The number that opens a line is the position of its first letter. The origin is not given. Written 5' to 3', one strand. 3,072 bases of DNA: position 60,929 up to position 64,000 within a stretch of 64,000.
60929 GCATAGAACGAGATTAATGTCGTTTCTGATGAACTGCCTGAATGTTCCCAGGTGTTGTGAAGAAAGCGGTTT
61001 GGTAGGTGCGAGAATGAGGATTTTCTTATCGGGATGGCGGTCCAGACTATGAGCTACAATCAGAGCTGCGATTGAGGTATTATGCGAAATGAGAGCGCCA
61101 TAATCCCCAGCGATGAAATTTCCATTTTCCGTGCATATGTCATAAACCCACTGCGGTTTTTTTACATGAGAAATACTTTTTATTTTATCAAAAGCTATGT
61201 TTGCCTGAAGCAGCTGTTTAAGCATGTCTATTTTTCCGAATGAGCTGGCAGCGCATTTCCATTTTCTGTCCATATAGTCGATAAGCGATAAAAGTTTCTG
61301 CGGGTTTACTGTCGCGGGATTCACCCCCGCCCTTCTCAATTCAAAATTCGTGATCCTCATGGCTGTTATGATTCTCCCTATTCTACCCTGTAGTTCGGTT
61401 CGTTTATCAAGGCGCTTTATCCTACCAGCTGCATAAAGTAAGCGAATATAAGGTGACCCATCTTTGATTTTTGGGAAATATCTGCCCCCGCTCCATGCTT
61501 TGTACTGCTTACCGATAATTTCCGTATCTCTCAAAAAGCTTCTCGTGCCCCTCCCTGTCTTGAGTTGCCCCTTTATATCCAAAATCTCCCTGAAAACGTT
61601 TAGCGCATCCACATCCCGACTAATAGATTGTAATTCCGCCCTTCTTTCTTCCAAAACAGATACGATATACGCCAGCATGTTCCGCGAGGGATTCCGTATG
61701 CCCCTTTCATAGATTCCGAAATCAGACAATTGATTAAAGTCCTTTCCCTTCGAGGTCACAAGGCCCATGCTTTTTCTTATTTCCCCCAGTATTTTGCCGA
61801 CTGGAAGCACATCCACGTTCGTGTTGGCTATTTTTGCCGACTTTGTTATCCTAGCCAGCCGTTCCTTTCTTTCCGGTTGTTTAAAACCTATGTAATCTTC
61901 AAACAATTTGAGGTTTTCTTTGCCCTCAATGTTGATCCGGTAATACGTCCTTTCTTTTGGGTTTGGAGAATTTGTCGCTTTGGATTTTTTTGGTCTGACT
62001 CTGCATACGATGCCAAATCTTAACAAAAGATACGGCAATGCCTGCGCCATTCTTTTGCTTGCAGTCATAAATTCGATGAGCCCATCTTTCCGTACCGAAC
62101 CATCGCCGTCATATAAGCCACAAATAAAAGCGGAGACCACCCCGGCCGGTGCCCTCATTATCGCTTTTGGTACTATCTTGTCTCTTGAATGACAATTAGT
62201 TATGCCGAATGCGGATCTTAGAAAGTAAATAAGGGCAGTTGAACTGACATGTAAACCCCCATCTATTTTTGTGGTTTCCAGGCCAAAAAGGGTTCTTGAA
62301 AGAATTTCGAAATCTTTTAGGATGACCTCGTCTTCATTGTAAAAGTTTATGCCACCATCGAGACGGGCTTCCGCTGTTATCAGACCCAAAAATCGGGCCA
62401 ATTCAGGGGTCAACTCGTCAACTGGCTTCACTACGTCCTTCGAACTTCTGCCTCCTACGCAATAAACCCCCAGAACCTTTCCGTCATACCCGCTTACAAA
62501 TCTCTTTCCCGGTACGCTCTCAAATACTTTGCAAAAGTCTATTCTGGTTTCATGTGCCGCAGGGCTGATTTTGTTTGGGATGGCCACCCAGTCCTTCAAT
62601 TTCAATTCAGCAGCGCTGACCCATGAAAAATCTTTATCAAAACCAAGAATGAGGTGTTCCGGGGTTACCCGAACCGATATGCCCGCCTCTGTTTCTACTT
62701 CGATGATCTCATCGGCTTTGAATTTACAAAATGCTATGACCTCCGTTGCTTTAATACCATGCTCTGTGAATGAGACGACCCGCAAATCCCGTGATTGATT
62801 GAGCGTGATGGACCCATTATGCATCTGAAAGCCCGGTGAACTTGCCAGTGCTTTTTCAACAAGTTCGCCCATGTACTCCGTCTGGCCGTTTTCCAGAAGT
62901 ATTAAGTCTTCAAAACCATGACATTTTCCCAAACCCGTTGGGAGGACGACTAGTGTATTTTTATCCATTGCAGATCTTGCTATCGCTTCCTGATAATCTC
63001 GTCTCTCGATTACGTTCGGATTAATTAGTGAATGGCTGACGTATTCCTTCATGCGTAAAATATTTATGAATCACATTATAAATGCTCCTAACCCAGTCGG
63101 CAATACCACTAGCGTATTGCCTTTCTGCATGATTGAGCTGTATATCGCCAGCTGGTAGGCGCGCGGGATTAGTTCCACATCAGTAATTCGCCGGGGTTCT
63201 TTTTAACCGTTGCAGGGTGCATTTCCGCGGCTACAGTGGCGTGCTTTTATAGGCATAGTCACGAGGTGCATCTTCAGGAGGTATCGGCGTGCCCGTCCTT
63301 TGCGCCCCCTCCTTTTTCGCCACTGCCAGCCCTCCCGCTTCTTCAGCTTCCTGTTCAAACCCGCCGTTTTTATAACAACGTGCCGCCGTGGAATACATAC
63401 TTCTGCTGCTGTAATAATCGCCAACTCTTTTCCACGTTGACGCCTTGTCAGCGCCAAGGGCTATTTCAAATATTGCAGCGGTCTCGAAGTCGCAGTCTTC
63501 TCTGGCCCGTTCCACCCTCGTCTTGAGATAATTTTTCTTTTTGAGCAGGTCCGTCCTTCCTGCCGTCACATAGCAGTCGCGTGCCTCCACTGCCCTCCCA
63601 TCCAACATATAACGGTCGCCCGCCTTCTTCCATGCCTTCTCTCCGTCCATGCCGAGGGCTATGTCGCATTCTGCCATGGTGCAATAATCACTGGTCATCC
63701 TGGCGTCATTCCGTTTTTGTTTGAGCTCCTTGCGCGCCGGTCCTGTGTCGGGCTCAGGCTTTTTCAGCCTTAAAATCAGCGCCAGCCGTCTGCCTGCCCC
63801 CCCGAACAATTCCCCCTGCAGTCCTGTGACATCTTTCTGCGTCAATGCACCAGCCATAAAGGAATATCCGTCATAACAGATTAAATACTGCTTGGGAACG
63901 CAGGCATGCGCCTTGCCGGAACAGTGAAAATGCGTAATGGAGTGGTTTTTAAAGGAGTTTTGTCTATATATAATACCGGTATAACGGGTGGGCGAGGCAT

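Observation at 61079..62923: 615-aa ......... intein splitting the Walker A motif (GK|T) of a helicase-only Hef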

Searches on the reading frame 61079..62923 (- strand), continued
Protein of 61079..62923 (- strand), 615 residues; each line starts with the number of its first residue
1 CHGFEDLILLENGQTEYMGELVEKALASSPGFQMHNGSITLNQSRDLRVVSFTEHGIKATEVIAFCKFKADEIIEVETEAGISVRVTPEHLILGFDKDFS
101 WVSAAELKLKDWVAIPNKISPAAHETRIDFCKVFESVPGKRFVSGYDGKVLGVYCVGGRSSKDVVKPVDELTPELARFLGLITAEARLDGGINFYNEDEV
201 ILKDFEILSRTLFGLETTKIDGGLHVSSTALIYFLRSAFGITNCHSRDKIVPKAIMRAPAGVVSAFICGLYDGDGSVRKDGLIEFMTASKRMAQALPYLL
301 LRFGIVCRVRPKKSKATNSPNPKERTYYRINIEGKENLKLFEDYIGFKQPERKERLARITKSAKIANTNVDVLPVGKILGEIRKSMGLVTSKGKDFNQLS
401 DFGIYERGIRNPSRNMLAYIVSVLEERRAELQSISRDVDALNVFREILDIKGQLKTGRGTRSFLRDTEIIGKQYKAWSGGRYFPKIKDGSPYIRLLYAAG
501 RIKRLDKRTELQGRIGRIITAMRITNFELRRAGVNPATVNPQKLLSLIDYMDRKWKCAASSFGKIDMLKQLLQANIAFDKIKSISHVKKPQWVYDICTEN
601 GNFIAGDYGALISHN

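Call 57: find_related_loci(query=A3, collection=metagenome_contigs, flank=4000)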
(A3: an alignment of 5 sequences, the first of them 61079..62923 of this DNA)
Query A3 (615 aa) in metagenome_contigs; peptide patterns used: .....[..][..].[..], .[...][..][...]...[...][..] (x = any residue, [..] = any of these).
355 stretches matched a pattern; 23 encode a relative of the query (tblastn E <= 1e-3); 23 distinct loci.
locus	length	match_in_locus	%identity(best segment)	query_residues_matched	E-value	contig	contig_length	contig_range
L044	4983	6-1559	38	49-615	8e-81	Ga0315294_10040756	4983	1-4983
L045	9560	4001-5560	34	1-615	2e-74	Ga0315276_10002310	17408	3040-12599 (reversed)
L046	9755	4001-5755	30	1-615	1e-73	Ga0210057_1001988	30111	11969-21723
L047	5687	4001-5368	34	1-425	1e-72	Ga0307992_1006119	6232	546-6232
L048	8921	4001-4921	24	56-411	3e-20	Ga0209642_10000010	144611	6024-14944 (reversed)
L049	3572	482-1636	25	73-381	3e-18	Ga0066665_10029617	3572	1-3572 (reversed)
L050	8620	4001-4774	28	81-321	2e-15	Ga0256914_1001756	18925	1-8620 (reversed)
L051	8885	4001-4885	25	57-374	5e-14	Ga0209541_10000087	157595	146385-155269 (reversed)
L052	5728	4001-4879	26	81-358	4e-13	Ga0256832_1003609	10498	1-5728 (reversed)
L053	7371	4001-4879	26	81-358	5e-13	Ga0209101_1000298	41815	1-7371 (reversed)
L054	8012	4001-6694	25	64-367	5e-13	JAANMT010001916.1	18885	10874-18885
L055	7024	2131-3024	24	57-374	6e-13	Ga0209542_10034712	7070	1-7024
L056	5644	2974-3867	22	57-374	6e-12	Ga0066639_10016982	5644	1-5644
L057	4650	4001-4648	23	56-302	1e-11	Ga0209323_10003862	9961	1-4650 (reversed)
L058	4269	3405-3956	28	189-376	1e-11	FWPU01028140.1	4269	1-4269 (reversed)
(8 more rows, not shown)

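Call 58: find_encoding_contigs(protein=P0122, flank=3000, max_places=2)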
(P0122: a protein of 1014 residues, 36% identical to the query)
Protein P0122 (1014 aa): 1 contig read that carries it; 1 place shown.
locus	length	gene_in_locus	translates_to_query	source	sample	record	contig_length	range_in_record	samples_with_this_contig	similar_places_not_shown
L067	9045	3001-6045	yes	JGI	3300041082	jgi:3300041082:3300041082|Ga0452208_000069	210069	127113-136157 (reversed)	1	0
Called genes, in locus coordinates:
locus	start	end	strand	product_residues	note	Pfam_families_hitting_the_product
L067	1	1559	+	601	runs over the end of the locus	PF01558:POR, PF01855:POR_N, PF02780:Transketolase_C, PF17147:PFOR_II (weak)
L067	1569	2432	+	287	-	PF02775:TPP_enzyme_C, PF12367:PFO_beta_C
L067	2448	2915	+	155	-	PF12158:DUF3592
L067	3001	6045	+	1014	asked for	PF14890:Intein_splicing, PF14528:LAGLIDADG_3, PF00270:DEAD, PF04851:ResIII, PF07517:SecA_DEAD (weak), PF00271:Helicase_C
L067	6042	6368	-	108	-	-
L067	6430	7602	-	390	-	PF03215:Rad17 (weak), PF05496:RuvB_N (weak), PF05673:DUF815 (weak), PF00004:AAA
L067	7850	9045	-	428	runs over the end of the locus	PF02985:HEAT (faint), PF03130:HEAT_PBS (faint), PF13513:HEAT_EZ (faint), PF13646:HEAT_2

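Call 72: search_protein_families(library=pfam, proteins=[L004:9211-9894:+, L007:4546-5202:+, L006:9100-9825:+], max_evalue=0.001)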
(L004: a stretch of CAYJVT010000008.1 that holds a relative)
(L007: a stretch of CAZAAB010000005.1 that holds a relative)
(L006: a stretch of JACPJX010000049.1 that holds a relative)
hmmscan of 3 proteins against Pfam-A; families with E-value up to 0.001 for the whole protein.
L004:9211-9894:+ (228 aa): 3 families
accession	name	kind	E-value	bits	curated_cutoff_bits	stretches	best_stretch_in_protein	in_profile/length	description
PF02732.21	ERCC4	-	4.3e-28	98.4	24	1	18-134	2-138/140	ERCC4 domain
PF12826.13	HHH_2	-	3.7e-06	27.4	27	1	169-224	7-62/64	Helix-hairpin-helix motif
PF14520.12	HHH_5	-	2.1e-05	25.3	27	1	167-216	4-54/57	Helix-hairpin-helix domain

L007:4546-5202:+ (219 aa): 4 families
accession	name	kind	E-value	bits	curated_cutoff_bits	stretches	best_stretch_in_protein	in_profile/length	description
PF02732.21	ERCC4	-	2.5e-24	86.2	24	1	22-137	2-138/140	ERCC4 domain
PF14520.12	HHH_5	-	8.4e-06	26.6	27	1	169-208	4-46/57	Helix-hairpin-helix domain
PF12826.13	HHH_2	-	1.9e-05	25.2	27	1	171-203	7-39/64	Helix-hairpin-helix motif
PF01367.25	5_3_exonuc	-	0.00057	20.8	40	1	170-197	21-48/97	5'-3' exonuclease, C-terminal SAM fold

L006:9100-9825:+ (242 aa): 3 families
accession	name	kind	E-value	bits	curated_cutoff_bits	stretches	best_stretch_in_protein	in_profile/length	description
PF02732.21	ERCC4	-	1.2e-31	109.9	24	1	32-149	2-139/140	ERCC4 domain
PF14520.12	HHH_5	-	8.7e-08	33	27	1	181-228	4-52/57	Helix-hairpin-helix domain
PF12826.13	HHH_2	-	5.8e-06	26.8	27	1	183-237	7-61/64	Helix-hairpin-helix motif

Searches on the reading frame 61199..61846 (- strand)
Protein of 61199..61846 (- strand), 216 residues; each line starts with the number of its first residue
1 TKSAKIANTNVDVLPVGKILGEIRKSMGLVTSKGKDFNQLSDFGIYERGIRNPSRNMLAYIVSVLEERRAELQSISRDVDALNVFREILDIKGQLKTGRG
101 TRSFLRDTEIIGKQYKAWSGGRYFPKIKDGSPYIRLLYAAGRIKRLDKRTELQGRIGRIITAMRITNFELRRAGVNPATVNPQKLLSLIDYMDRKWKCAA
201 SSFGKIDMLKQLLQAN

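Call 40: search_protein_families(library=pfam, proteins=[window:61199-61846:-], max_evalue=10)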
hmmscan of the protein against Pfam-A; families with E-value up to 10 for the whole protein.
window:61199-61846:- (216 aa): 0 families

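Call 50: predict_structure(alignment_id=A6)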
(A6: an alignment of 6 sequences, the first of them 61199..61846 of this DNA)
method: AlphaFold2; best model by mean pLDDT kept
length: 216 residues; sequences in the alignment: 6
mean_pLDDT: 68.0   pTM: 0.65
mean pLDDT of the five models: 68.0, 67.1, 66.5, 65.1, 65.0
residues with pLDDT >= 90: 30; 70-90: 80; 50-70: 46; < 50: 60
segments of 3 or more residues with pLDDT < 50: 1-11, 94-112, 118-132, 139-147
pLDDT, mean of each block of 10 residues (from residue 1): 43 71 88 73 74 83 92 87 71 47 41 48 44 49 46 71 77 59 72 90 93 79
secondary structure, 60 per line:
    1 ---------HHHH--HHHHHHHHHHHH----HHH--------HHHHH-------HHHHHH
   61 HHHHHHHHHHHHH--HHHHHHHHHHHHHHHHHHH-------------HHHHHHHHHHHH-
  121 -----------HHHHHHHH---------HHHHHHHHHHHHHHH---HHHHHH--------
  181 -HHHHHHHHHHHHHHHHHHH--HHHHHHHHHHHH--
elements in order: H10-13 H16-27 H43-47 H55-73 H76-94 H108-119 H132-139 H149-163 H167-172 H182-200 H203-214

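Call 54: fold_search(model_id=the predicted structure, library=pdb)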
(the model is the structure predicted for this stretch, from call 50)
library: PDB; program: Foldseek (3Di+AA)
matches with E <= 10: 436; with E <= 0.001: 0
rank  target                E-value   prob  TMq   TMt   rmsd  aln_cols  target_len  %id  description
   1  8p4y                  2.0e-01  0.10  0.14  0.15  21.9       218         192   14  Coiled-coil protein origami triangle (released 2023-08-02)
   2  7dlv_F                3.0e-01  0.54  0.22  0.32  16.2       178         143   18  shrimp dUTPase in complex with Stl (released 2021-12-01)
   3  8zb0_A                3.5e-01  0.14  0.17  0.13  22.7       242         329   11  Cryo-EM structure of human ZnT1 (released 2025-03-12)
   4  2axz_C                3.7e-01  0.23  0.22  0.17  22.0       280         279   13  Crystal structure of PrgX/cCF10 complex (released 2005-12-06)
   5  6h49                  3.8e-01  0.47  0.22  0.31  16.5       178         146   18  A polyamorous repressor: deciphering the evolutionary strategy used by the phage-inducible chromosomal islands to spread (released 2019-08-28)
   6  3uun_A                3.8e-01  0.38  0.20  0.31  19.9       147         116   12  Crystal Structure of N-terminal first spectrin repeat of dystrophin (released 2012-09-19)
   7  7zqy_B                5.1e-01  0.21  0.20  0.24  13.1       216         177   11  Chaetomium thermophilum Rad50 Zn hook (released 2022-12-28)
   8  7zqy_A                5.1e-01  0.20  0.21  0.25  16.8       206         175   11  Chaetomium thermophilum Rad50 Zn hook (released 2022-12-28)
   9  7pwj_FFF              5.6e-01  0.41  0.23  0.32  16.7       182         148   18  dUTPase from human in complex with Stl (released 2022-12-28)
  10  2axz_B                5.9e-01  0.16  0.21  0.15  21.3       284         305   13  Crystal structure of PrgX/cCF10 complex (released 2005-12-06)
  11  2yfb_B                6.2e-01  0.20  0.23  0.21  16.1       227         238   11  X-ray structure of McpS ligand binding domain in complex with succinate (released 2012-04-18)
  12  2axu_G                6.8e-01  0.16  0.22  0.16  22.3       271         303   11  Structure of PrgX (released 2005-12-06)
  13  3m3w_A                7.1e-01  0.06  0.14  0.11  31.3       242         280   14  Crystal structure of mouse PACSIN3 BAR domain mutant (released 2011-03-16)
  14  2yfa_B                7.5e-01  0.21  0.25  0.23  16.0       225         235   13  X-ray structure of McpS ligand binding domain in complex with malate (released 2012-04-18)
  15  8wdf                  7.5e-01  0.10  0.18  0.16  16.3       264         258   11  Chemoreceptor PilJ from Pseudomonas aeruginosa PA14 (released 2024-07-24)
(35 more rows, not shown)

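Call 61: search_protein_families(library=phrogs, proteins=[window:61199-61846:-], max_evalue=0.1)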
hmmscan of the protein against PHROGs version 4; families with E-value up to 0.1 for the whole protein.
window:61199-61846:- (216 aa): 0 families

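Call 71: search_protein_representatives(protein=window:61199-61846:-)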
Query: 216 residues. Proteins with E-value up to 0.001 (for the whole library): 3; up to 1e-10: 0; up to 1e-30: 0. The best 3 are listed.
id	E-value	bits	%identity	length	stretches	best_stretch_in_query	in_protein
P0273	3.0e-08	50.0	39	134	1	7-89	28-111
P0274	1.2e-06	44.8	45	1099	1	5-90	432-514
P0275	3.5e-04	36.8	29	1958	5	57-116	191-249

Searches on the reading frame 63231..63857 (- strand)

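Call 23: search_protein_families(library=pfam, proteins=[window:63231-63857:-], max_evalue=0.001)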
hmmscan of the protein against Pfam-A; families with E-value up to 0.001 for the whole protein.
window:63231-63857:- (208 aa): 0 families

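Call 40: search_protein_families(library=pfam, proteins=[window:63231-63857:-], max_evalue=10)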
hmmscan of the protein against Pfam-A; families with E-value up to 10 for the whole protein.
window:63231-63857:- (208 aa): 2 families
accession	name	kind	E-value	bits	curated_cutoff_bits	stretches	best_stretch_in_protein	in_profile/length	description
PF23953.1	TPR_COPA_B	-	0.0025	17.9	33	1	130-164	65-99/181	COPA/B TPR domain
PF07719.23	TPR_2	-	0.04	14.5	27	1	74-99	2-27/34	Tetratricopeptide repeat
